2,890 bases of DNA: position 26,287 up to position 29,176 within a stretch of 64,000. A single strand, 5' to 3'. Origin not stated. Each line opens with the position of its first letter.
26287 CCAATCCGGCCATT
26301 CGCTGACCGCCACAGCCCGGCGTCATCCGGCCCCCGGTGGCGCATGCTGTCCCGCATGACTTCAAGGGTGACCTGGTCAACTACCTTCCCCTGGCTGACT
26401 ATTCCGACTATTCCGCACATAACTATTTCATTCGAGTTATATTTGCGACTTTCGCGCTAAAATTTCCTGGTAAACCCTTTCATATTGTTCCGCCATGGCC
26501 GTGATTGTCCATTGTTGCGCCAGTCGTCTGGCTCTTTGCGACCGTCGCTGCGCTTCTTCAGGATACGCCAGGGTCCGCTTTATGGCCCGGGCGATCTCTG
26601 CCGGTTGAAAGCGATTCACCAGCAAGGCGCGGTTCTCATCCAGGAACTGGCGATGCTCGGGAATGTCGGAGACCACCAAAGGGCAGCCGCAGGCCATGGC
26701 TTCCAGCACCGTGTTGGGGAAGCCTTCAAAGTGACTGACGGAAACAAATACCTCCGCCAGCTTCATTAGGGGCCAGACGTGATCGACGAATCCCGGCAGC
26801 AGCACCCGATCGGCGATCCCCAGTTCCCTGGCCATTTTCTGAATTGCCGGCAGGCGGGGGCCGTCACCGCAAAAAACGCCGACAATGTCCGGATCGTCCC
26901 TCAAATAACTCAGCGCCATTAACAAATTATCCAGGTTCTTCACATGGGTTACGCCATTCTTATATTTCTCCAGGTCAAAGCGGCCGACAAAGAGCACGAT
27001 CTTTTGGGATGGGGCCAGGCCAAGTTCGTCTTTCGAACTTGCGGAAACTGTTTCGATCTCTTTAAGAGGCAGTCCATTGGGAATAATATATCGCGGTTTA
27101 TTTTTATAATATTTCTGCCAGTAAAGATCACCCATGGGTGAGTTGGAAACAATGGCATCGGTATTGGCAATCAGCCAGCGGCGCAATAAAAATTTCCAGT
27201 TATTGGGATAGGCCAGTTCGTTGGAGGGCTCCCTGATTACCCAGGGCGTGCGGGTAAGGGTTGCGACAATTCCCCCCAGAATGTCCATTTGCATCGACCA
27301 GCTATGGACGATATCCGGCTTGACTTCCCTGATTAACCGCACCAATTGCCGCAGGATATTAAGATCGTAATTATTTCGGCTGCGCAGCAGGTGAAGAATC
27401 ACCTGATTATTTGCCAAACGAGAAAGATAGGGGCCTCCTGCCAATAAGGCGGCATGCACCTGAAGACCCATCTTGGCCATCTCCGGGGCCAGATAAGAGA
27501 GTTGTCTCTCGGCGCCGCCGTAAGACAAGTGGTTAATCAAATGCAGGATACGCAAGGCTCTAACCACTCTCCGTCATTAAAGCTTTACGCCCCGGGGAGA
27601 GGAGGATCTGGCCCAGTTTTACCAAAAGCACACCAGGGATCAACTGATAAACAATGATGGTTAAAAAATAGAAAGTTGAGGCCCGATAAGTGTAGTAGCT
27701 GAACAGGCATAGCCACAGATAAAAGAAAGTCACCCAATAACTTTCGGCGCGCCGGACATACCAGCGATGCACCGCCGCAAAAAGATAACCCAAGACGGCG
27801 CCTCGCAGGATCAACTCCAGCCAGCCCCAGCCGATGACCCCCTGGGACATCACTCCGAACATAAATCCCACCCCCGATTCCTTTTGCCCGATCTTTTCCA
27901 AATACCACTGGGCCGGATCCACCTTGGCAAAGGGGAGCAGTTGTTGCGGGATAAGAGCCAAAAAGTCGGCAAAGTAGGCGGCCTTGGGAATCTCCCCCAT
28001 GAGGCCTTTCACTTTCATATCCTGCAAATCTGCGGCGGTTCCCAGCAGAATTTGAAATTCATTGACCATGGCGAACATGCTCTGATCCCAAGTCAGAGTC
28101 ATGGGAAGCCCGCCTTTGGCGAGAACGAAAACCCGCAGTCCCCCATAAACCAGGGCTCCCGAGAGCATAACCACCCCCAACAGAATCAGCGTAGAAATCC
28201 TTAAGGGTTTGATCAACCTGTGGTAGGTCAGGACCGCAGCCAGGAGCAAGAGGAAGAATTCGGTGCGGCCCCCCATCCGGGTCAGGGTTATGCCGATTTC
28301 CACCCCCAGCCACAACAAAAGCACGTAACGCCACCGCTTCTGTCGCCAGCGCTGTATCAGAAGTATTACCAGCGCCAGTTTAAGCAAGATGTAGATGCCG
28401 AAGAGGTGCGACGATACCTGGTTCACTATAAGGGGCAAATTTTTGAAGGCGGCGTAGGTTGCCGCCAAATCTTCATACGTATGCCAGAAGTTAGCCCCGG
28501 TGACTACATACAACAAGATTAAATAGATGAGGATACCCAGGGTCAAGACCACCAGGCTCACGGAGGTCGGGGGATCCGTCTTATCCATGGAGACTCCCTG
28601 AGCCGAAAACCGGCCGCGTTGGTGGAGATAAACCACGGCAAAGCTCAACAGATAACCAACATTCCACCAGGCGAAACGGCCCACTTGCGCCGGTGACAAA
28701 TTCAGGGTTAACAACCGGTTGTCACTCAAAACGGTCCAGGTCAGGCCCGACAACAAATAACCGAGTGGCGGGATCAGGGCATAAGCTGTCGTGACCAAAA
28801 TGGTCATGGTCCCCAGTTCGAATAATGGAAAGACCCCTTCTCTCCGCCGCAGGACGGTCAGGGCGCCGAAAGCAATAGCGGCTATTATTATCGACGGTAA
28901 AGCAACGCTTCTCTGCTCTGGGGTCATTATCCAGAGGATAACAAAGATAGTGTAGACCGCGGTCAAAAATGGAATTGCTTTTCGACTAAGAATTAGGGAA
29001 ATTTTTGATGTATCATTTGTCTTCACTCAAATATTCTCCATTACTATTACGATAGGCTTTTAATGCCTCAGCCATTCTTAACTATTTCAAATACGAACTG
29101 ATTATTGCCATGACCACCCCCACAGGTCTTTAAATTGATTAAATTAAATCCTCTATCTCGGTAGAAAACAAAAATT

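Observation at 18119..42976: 25-kb single-strand Wzx/Wzy glycan island unusually dense in tailoring enzymes: 3 AsnB-type amidotransferases and 8 methyltransferase genes, with no nucleotide-sugar synthesis genes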

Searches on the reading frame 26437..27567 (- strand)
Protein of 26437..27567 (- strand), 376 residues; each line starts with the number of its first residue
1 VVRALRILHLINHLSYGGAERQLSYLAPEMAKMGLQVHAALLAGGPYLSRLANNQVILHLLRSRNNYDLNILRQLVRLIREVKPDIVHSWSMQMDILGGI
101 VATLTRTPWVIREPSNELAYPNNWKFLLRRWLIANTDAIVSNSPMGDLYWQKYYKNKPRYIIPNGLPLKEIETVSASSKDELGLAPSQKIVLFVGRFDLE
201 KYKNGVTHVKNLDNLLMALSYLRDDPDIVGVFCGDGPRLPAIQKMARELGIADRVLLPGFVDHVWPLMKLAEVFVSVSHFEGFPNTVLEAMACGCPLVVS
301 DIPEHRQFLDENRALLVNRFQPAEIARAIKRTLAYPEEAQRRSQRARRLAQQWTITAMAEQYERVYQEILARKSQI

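Call 4: search_protein_families(library=pfam, proteins=[window:26437-27567:-], max_evalue=0.01)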
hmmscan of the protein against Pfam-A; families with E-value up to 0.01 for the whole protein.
window:26437-27567:- (376 aa): 7 families
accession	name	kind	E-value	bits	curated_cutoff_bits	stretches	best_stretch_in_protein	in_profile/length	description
PF00534.26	Glycos_transf_1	-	2e-30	106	26.4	1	179-348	6-171/172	Glycosyl transferases group 1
PF13692.12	Glyco_trans_1_4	-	8.8e-27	94.6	27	1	189-333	2-140/142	Glycosyl transferases group 1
PF13439.12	Glyco_transf_4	-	1.3e-15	58.3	28.5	1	16-168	1-168/170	Glycosyltransferase Family 4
PF13579.12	Glyco_trans_4_4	-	5.6e-11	43.5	29.7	1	17-145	1-137/158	Glycosyl transferase 4-like domain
PF13524.12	Glyco_trans_1_2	-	8.6e-11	42.4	25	1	266-362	42-142/144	Glycosyl transferase-like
PF13477.12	Glyco_trans_4_2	-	2e-05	25.2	23.4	1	27-143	17-139/139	Glycosyl transferase 4-like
PF20706.3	GT4-conflict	-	4.2e-05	23.1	26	1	268-354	279-377/385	Family 4 Glycosyltransferase in conflict systems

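Call 6: search_protein_families(library=ncbifam, proteins=[window:26437-27567:-], max_evalue=0.001)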
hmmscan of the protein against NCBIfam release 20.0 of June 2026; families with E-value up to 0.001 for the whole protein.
window:26437-27567:- (376 aa): 34 families (the best 25 are shown)
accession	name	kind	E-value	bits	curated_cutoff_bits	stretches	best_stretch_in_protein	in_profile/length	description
TIGR03088.1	stp2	hypoth_equivalog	2.2e-37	129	409.05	1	6-370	3-374/374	TIGR03088 family PEP-CTERM/XrtA system glycosyltransferase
TIGR03999.1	thiol_BshA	equivalog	2.5e-21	76.1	273.7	1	151-370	161-374/375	N-acetyl-alpha-D-glucosaminyl L-malate synthase BshA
TIGR04047.1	MSMEG_0565_glyc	hypoth_equivalog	8e-19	68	259.85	1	210-367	206-372/373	MSMEG_0565 family glycosyltransferase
NF038295.1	EPS_HpsP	equivalog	1.5e-18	67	550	1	157-370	176-388/388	hormogonium polysaccharide biosynthesis glycosyltransferase HpsP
NF047684.1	TeichurnBiosyTuaC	equivalog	3.4e-18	65.8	550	1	81-370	106-390/391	teichuronic acid biosynthesis protein TuaC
NF050063.1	ProtGlycPglJ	equivalog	4.2e-18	65.7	500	1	104-359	116-356/363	N-acetylgalactosamine-N,N'-diacetylbacillosaminyl-diphospho-undecaprenol 4-alpha-N-acetylgalactosaminyltransferase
TIGR03449.1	mycothiol_MshA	equivalog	1.4e-17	63.8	462.5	1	132-370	161-404/406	D-inositol-3-phosphate glycosyltransferase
TIGR04063.1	stp3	hypoth_equivalog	1.5e-16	60.3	442.05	1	161-370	184-396/397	TIGR04063 family PEP-CTERM/XrtA system glycosyltransferase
NF041876.1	EPS_EpsE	equivalog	1.6e-15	57.3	400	1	240-354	263-381/389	exopolysaccharide biosynthesis GT4 family glycosyltransferase EpsE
NF011726.0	PRK15179.1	equivalog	7.2e-15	54.3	733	1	217-300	538-621/694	Vi polysaccharide biosynthesis protein TviE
TIGR02149.1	glgA_Coryne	subfamily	1.2e-14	54.3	302.4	1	79-370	78-391/391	glycogen synthase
NF050056.1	ProtGlycPglH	equivalog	1.3e-14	54.1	600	1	6-369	2-353/354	GalNAc-alpha-(1->4)-GalNAc-alpha-(1->3)-diNAcBac-PP-undecaprenol alpha-1,4-N-acetyl-D-galactosaminyltransferase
NF046085.1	XrtY_assoc_Gly1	equivalog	2.7e-14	52.8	400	1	71-370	84-385/387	XrtY-associated glycosyltransferase XYAG1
NF007396.0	PRK09922.1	equivalog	1e-13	50.9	385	1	188-303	182-292/361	lipopolysaccharide 1,6-galactosyltransferase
NF053513.1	Gtran_IagA_BgsA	equivalog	7.6e-13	48.2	460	1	122-370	89-332/333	LTA glycolipid anchor biosynthesis glycosyltransferase, IagA/BgsA family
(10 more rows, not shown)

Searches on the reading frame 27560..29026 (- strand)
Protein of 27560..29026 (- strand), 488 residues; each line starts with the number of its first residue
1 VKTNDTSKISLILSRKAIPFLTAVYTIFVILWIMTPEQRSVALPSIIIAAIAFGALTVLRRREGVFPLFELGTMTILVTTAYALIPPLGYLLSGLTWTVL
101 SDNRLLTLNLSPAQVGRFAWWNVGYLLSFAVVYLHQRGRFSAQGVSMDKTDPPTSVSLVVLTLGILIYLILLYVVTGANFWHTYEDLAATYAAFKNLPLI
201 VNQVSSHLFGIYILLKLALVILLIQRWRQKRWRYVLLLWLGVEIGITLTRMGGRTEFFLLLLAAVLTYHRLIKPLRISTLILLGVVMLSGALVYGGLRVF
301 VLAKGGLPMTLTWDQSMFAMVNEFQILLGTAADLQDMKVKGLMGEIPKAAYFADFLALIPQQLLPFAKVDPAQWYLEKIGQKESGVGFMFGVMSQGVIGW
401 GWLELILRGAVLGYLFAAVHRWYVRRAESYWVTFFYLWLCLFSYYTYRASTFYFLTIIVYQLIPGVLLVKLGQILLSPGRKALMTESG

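Call 4: search_protein_families(library=pfam, proteins=[window:27560-29026:-], max_evalue=0.01)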
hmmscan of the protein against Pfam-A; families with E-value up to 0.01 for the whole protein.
window:27560-29026:- (488 aa): 0 families

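Call 6: search_protein_families(library=ncbifam, proteins=[window:27560-29026:-], max_evalue=0.001)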
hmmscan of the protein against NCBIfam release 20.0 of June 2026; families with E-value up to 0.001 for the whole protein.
window:27560-29026:- (488 aa): 0 families

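Call 15: search_protein_families(library=pfam, proteins=[window:27560-29026:-], max_evalue=10)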
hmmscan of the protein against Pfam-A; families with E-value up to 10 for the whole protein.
window:27560-29026:- (488 aa): 0 families

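Call 16: find_homologous_proteins(query=window:27560-29026:-, max_evalue=0.001)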
Query window:27560-29026:- (488 aa): 53 proteins with E <= 0.001 among 8000 candidates.
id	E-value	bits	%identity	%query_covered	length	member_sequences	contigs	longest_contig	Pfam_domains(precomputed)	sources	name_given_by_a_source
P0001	0.0e+0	1058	100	100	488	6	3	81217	-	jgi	-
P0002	1.5e-234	797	76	100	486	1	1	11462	-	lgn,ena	-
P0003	1.4e-214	732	71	98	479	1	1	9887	-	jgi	jgi:hypothetical protein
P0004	2.4e-207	708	66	100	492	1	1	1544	-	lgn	-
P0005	5.7e-206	703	68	100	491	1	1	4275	-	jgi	jgi:hypothetical protein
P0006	5.4e-203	693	69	95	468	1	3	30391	-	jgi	jgi:hypothetical protein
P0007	2.1e-135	470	50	96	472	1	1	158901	-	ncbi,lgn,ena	-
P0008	6.6e-113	396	46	93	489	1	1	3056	-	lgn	-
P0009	1.2e-110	389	47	90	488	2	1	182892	-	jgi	jgi:hypothetical protein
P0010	9.1e-103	363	43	93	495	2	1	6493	-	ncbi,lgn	-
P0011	1.3e-101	359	44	89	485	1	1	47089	-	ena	-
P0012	2.0e-101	358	41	96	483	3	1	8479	-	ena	-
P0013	3.5e-101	358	44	83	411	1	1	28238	-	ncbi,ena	-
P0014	3.7e-100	354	45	92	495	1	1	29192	-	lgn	-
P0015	5.1e-99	350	41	86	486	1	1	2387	-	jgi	jgi:hypothetical protein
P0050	1.1e-59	221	32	87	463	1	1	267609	-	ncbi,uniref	ncbi:hypothetical protein ACFFWD_22775 [Bradyrhizobium erythrophlei]|uniref:hypothetical protein n=1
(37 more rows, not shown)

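Call 17: find_encoding_contigs(protein=P0007, flank=10000, max_places=1)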
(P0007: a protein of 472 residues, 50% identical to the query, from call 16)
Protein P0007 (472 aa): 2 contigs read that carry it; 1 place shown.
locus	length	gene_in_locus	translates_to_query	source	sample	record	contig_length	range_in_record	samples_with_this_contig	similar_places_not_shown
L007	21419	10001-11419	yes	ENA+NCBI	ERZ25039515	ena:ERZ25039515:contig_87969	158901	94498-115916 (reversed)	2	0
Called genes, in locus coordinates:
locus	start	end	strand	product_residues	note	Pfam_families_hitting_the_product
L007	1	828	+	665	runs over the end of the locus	PF02563:Poly_export, PF22461:SLBB_2 (faint), PF10531:SLBB (weak)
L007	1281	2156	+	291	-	PF13505:OMP_b-brl (weak)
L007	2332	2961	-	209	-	PF01464:SLT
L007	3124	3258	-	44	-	-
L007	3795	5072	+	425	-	-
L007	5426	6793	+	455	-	PF13522:GATase_6, PF13537:GATase_7, PF12481:DUF3700 (weak), PF00733:Asn_synthase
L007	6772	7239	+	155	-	PF00733:Asn_synthase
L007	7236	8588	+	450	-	PF01943:Polysacc_synt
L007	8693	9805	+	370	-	PF00657:Lipase_GDSL (weak), PF13472:Lipase_GDSL_2 (weak)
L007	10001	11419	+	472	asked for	-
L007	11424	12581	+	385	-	PF13439:Glyco_transf_4, PF13477:Glyco_trans_4_2 (weak), PF13579:Glyco_trans_4_4, PF00534:Glycos_transf_1, PF13692:Glyco_trans_1_4, PF13524:Glyco_trans_1_2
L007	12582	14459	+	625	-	PF13522:GATase_6, PF13537:GATase_7, PF12481:DUF3700 (weak), PF00733:Asn_synthase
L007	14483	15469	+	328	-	PF03966:Trm112p, PF13489:Methyltransf_23, PF08003:Methyltransf_9 (weak), PF13847:Methyltransf_31, PF08241:Methyltransf_11, PF08242:Methyltransf_12, PF13649:Methyltransf_25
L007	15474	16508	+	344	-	PF04015:DUF362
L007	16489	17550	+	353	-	PF13439:Glyco_transf_4, PF13579:Glyco_trans_4_4, PF20706:GT4-conflict, PF00534:Glycos_transf_1, PF13692:Glyco_trans_1_4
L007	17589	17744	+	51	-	-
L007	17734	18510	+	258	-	PF08242:Methyltransf_12 (faint), PF13489:Methyltransf_23 (weak), PF08241:Methyltransf_11, PF13649:Methyltransf_25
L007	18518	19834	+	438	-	PF13439:Glyco_transf_4 (weak), PF13579:Glyco_trans_4_4, PF00534:Glycos_transf_1, PF13692:Glyco_trans_1_4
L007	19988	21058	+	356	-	PF03966:Trm112p, PF13489:Methyltransf_23, PF01728:FtsJ (weak), PF08003:Methyltransf_9, PF08241:Methyltransf_11, PF08242:Methyltransf_12, PF13649:Methyltransf_25, PF13847:Methyltransf_31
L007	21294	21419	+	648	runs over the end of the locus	PF13522:GATase_6, PF13537:GATase_7, PF00733:Asn_synthase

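Call 18: find_encoding_contigs(protein=P0009, flank=10000, max_places=1)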
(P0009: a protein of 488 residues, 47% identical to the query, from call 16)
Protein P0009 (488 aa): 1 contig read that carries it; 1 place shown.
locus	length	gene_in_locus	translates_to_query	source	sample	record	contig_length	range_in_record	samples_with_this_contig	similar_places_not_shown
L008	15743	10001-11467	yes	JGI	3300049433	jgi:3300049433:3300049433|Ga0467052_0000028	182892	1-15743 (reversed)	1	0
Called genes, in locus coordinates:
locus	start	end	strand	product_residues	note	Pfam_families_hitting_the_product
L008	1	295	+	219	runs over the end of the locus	PF01502:PRA-CH, PF01503:PRA-PH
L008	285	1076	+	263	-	PF00459:Inositol_P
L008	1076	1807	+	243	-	PF00977:His_biosynth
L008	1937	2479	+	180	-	-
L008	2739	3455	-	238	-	PF12079:DUF3558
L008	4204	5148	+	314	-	PF00534:Glycos_transf_1, PF13692:Glyco_trans_1_4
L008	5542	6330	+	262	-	PF03279:Lip_A_acyltrans (faint)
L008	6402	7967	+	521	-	-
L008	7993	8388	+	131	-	-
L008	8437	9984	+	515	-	PF01943:Polysacc_synt, PF13440:Polysacc_synt_3, PF01554:MatE (weak)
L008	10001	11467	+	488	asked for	-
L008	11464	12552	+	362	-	PF13439:Glyco_transf_4, PF13579:Glyco_trans_4_4, PF00534:Glycos_transf_1, PF13692:Glyco_trans_1_4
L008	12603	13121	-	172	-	-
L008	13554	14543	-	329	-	PF00248:Aldo_ket_red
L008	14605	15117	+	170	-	-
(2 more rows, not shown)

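Call 19: find_encoding_contigs(protein=P0050, flank=10000, max_places=1)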
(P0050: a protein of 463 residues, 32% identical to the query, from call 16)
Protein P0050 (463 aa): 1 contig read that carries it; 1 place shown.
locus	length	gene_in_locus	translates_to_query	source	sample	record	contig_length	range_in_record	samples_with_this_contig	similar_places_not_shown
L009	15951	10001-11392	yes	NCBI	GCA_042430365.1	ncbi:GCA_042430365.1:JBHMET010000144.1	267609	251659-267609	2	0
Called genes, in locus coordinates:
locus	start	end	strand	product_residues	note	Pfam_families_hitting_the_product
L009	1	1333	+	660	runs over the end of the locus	PF01757:Acyl_transf_3, PF19040:SGNH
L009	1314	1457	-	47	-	-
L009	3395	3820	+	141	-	-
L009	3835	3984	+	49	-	PF19451:DUF5989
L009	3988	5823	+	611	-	PF02543:Carbam_trans_N, PF16861:Carbam_trans_C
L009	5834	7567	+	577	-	PF13472:Lipase_GDSL_2 (faint)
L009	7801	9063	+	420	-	-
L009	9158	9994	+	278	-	-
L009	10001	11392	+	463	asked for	-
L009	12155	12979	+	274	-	PF02353:CMAS (weak), PF08003:Methyltransf_9, PF13489:Methyltransf_23, PF06325:PrmA, PF13847:Methyltransf_31, PF08241:Methyltransf_11, PF08242:Methyltransf_12, PF13649:Methyltransf_25, +1 more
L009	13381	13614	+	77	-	-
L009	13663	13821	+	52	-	-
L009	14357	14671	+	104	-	PF13714:PEP_mutase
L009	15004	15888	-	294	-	PF00078:RVT_1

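Call 55: predict_structure(alignment_id=A1)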
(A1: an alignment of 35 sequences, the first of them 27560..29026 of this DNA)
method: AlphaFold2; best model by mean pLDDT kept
length: 488 residues; sequences in the alignment: 35
mean_pLDDT: 90.3   pTM: 0.89
mean pLDDT of the five models: 90.3, 89.1, 88.9, 87.2, 87.1
residues with pLDDT >= 90: 367; 70-90: 92; 50-70: 23; < 50: 6
segments of 3 or more residues with pLDDT < 50: 1-6
pLDDT, mean of each block of 10 residues (from residue 1): 48 69 90 96 97 96 92 97 95 93 93 97 98 96 91 95 97 94 83 91 94 97 96 97 90 84 96 93 90 81 62 72 92 96 92 91 91 92 80 95 97 98 97 97 94 92 96 88 73
secondary structure, 60 per line:
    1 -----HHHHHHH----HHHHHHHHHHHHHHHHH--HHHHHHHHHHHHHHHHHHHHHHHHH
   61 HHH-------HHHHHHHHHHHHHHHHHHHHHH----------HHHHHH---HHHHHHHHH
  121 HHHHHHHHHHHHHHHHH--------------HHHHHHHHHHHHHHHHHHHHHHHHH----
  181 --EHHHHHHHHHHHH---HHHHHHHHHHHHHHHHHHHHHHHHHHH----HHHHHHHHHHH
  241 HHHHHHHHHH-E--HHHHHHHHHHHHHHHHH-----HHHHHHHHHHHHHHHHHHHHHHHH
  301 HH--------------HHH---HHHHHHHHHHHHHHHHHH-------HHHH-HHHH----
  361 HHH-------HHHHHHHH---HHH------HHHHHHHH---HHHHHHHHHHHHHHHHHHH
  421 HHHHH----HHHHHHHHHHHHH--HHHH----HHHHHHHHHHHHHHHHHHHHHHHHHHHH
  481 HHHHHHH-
elements in order: H6-12 H17-33 H36-63 H71-92 H103-108 H112-137 H152-176 H184-195 H199-225 H230-250 H255-271 H277-302 H323-340 H348-351 H353-356 H371-378 H391-398 H402-425 H430-442 H445-448 H453-487

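Call 62: fold_search(model_id=the predicted structure, library=pdb)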
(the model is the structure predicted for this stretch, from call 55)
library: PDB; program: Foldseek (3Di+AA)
matches with E <= 10: 195; with E <= 0.001: 0
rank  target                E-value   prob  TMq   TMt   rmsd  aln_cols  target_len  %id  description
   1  4ntj                  2.5e-01  0.06  0.08  0.10  28.9       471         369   12  Structure of the human P2Y12 receptor in complex with an antithrombotic drug (released 2014-03-26)
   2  7p5c_A                2.8e-01  0.07  0.08  0.09  32.3       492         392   11  Cryo-EM structure of human TTYH3 in Ca2+ and GDN (released 2021-08-11)
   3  9g71_A                4.1e-01  0.08  0.10  0.11  29.6       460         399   11  Cryo-EM structure of TTYH2 in complex with lipids in GDN (released 2025-05-21)
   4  9u82_A                5.0e-01  0.08  0.11  0.12  23.8       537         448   10  Cryo-EM structure of Leminorella grimontii GatC in the presence of D-xylose (released 2025-10-15)
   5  9g8j_C                5.7e-01  0.10  0.14  0.11  27.0       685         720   11  Structure of K+-dependent Na+-PPase from Thermotoga maritima in complex with zoledronate (released 2025-06-04)
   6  5oxm                  6.1e-01  0.08  0.13  0.14  26.1       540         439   13  PepTSt in complex with dipeptide Asp-Glu (released 2018-02-21)
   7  5gpj_B                8.9e-01  0.06  0.12  0.09  24.8       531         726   11  Crystal Structure of Proton-Pumping Pyrophosphatase (released 2016-12-28)
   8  5ndz                  9.3e-01  0.06  0.10  0.09  32.5       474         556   10  Crystal structure of a thermostabilised human protease-activated receptor-2 (PAR2) in complex with AZ3451 at 3.6 angstro (released 2017-05-03)
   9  7rtu_B                9.7e-01  0.06  0.10  0.13  31.0       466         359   12  Cryo-EM structure of a TTYH2 trans-dimer (released 2021-08-25)
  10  6w4s_F                1.1e+00  0.06  0.12  0.13  26.9       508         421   13  Structure of apo human ferroportin in lipid nanodisc (released 2020-09-09)
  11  7ung_A1               1.1e+00  0.04  0.07  0.08  42.4       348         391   12  48-nm repeat of the human respiratory doublet microtubule (released 2022-10-05)
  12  5h5m_B                1.2e+00  0.06  0.12  0.15  25.9       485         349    9  Crystal structure of HMP-1 M domain (released 2017-03-29)
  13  6que_B                1.3e+00  0.07  0.13  0.09  25.2       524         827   12  Structure of ovine transhydrogenase in the presence of NADP+ in a "single face-down" conformation (released 2019-08-28)
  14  9g8j_A                1.4e+00  0.06  0.14  0.10  27.9       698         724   11  Structure of K+-dependent Na+-PPase from Thermotoga maritima in complex with zoledronate (released 2025-06-04)
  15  9r1f_A                1.4e+00  0.04  0.12  0.12  26.0       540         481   12  Cryo-EM structure of human MATE1 in complex with metformin (released 2025-11-05)
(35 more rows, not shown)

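Call 89: search_protein_representatives(alignment_id=A1)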
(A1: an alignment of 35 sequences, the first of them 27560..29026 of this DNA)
Query: 35 sequences, 482 profile positions. Proteins with E-value up to 0.001 (for the whole library): 938; up to 1e-10: 687; up to 1e-30: 478. The best 150 are listed.
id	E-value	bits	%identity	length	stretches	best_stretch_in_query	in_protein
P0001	3.0e-191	652.7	-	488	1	10-479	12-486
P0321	2.7e-177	606.6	-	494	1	18-475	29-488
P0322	7.1e-174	595.4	-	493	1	6-477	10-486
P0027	7.2e-168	575.6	-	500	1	14-473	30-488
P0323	1.1e-167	575.0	-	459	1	19-469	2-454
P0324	5.9e-167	572.6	-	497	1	12-478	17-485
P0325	5.9e-166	569.3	-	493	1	14-474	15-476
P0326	8.3e-165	565.5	-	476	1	15-475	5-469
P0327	9.9e-163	558.6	-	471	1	18-475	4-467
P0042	1.4e-162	558.1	-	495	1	6-477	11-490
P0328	3.5e-162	556.8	-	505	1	8-474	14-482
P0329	2.3e-160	550.8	-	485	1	7-474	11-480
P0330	2.7e-157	540.7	-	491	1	12-465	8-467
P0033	2.4e-156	537.6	-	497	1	7-476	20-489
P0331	3.2e-155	533.9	-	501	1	14-477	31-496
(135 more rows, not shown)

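Call 91: search_protein_families(library=pfam, alignment_id=A4, max_evalue=0.01)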
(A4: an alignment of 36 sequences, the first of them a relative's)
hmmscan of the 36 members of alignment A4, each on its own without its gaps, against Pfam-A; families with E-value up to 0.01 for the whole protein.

A. member 1, P0321 (494 aa): 1 family
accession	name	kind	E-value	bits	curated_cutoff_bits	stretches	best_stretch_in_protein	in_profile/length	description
PF09451.16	ATG27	-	0.0018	18.6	27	1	166-219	198-251/261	Autophagy-related protein 27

B. families by the number of members that match (of 36 scanned): 2 families
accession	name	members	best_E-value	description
PF14296.11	O-ag_pol_Wzy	9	3.5e-06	O-antigen polysaccharide polymerase Wzy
PF09451.16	ATG27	1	0.0018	Autophagy-related protein 27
